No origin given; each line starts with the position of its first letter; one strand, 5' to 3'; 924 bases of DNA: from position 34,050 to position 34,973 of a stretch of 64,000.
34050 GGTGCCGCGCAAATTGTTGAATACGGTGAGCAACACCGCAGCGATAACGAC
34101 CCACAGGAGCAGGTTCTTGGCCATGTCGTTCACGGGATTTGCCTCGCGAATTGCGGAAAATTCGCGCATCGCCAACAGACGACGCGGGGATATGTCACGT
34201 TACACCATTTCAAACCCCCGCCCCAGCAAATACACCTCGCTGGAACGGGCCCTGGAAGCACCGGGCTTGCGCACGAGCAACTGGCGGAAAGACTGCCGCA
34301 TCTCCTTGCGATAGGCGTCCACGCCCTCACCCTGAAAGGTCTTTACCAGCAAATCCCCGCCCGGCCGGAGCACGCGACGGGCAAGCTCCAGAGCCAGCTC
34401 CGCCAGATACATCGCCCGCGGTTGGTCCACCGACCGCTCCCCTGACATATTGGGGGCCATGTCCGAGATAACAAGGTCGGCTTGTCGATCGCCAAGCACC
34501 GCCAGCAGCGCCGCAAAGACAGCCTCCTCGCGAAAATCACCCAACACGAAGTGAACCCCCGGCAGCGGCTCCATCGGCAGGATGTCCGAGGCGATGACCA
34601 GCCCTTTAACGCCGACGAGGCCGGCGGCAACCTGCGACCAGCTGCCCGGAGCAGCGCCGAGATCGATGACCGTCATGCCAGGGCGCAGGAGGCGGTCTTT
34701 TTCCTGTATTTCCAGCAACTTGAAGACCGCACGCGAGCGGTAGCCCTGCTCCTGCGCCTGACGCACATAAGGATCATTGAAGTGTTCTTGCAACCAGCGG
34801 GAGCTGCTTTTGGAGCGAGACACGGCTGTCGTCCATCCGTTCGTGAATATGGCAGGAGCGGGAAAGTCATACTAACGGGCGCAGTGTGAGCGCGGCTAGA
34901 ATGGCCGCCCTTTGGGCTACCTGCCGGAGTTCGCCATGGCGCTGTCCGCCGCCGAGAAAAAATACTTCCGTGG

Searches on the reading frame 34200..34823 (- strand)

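Call 34: search_protein_families(library=ncbifam, proteins=[window:34200-34823:-], max_evalue=1e-10)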
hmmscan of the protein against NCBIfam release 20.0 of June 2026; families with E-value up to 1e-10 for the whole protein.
window:34200-34823:- (207 aa): 2 families
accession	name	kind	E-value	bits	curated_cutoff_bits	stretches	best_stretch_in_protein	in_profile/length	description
NF008390.0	PRK11188.1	equivalog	4.7e-90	300.8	269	1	3-204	6-207/209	23S rRNA (uridine(2552)-2'-O)-methyltransferase RlmE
TIGR00438.1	rrmJ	equivalog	2.4e-74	248.9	300.15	1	17-204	1-188/188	23S rRNA (uridine(2552)-2'-O)-methyltransferase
